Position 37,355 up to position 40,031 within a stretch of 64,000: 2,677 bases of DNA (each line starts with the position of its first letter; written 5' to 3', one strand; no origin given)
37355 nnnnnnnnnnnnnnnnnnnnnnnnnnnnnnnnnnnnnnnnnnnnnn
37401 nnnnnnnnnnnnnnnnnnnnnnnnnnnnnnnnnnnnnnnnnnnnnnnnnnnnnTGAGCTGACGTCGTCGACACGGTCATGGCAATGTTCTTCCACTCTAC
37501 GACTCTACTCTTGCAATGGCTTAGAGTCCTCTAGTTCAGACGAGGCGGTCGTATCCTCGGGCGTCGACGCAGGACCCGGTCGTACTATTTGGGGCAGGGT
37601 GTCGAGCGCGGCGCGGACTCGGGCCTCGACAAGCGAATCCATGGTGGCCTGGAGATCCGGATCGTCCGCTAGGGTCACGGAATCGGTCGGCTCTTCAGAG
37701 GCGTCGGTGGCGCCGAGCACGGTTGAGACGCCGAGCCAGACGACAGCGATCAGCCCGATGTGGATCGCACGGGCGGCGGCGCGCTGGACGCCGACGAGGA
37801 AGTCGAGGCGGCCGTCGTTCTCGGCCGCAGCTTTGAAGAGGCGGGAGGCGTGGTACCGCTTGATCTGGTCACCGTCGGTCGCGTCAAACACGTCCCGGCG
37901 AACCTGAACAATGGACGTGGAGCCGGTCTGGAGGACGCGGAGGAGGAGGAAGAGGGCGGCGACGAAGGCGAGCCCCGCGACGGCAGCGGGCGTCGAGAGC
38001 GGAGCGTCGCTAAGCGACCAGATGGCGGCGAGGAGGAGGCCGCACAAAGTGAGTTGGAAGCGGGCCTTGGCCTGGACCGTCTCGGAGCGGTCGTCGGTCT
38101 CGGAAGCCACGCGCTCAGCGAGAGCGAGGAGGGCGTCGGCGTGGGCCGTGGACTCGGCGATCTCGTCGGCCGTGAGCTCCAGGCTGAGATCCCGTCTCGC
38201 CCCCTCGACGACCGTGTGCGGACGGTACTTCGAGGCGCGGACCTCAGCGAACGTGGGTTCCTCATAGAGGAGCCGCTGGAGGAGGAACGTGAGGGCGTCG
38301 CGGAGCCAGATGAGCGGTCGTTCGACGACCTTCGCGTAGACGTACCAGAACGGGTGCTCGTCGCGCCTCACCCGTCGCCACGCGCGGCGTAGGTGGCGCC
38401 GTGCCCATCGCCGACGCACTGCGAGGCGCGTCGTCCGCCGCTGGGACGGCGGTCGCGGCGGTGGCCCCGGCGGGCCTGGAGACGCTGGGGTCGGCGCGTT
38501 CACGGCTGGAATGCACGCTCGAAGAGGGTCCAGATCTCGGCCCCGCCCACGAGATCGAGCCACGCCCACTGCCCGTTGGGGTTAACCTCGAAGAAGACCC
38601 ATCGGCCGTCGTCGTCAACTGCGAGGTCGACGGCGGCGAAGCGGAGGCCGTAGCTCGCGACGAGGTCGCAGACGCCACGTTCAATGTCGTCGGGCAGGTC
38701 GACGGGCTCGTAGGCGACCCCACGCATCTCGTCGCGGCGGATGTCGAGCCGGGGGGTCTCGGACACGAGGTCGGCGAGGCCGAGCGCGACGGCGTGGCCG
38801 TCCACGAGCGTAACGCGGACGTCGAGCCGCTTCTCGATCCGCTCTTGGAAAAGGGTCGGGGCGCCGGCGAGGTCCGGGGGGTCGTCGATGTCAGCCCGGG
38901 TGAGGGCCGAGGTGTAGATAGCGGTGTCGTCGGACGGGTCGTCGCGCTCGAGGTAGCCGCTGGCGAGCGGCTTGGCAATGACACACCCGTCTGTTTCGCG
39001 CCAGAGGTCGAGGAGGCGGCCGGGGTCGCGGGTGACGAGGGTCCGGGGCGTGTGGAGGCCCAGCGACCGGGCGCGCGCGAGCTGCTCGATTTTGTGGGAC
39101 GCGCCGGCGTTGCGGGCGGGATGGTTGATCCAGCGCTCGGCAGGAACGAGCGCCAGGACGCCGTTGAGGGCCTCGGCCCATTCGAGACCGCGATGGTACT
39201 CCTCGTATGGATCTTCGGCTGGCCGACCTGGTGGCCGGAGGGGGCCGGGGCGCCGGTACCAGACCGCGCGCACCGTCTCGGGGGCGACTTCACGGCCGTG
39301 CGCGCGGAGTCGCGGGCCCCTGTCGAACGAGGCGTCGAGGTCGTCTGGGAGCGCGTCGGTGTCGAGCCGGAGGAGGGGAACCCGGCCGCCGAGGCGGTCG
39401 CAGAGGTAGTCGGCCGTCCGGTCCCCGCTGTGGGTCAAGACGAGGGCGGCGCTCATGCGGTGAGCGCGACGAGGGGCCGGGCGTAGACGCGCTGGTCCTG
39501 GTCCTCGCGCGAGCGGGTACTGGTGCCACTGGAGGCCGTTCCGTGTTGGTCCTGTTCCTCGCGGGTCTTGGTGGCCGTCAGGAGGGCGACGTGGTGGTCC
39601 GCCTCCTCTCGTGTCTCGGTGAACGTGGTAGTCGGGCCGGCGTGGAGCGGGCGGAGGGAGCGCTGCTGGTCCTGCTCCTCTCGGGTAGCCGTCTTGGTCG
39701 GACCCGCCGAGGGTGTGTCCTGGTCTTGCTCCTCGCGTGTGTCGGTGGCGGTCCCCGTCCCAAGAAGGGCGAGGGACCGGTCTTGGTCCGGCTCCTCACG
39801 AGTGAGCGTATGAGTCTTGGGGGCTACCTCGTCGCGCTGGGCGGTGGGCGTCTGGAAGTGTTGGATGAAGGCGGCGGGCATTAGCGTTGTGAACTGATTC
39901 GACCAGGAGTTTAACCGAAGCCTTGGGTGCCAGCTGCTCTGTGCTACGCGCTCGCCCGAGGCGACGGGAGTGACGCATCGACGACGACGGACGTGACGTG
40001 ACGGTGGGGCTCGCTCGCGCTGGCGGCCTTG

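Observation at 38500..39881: Six-core graspetide precursor with an unusually compact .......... motif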

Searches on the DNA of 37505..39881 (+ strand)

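Call 78: search_dna_similar(query=window:37505-39881:+, collection=plasmids, mode=distant, max_rows=10)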
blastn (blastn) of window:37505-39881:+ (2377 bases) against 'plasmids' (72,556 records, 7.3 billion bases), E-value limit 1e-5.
No match.

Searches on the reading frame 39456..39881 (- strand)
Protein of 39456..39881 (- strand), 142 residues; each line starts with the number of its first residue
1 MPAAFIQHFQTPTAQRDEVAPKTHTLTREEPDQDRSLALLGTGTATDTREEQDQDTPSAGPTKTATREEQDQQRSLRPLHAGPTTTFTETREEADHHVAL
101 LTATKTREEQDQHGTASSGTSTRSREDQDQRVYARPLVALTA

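Call 83: predict_structure(alignment_id=A3)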
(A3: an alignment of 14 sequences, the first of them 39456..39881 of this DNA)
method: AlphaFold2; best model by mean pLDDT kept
length: 142 residues; sequences in the alignment: 14
mean_pLDDT: 56.8   pTM: 0.15
mean pLDDT of the five models: 56.8, 56.1, 55.8, 55.7, 54.9
residues with pLDDT >= 90: 0; 70-90: 20; 50-70: 81; < 50: 41
segments of 3 or more residues with pLDDT < 50: 96-100, 110-131, 136-138
pLDDT, mean of each block of 10 residues (from residue 1): 76 63 70 57 64 61 58 53 54 55 51 44 45 47 47
secondary structure, 60 per line:
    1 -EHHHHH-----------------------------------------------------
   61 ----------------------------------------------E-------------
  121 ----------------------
elements in order: H3-7
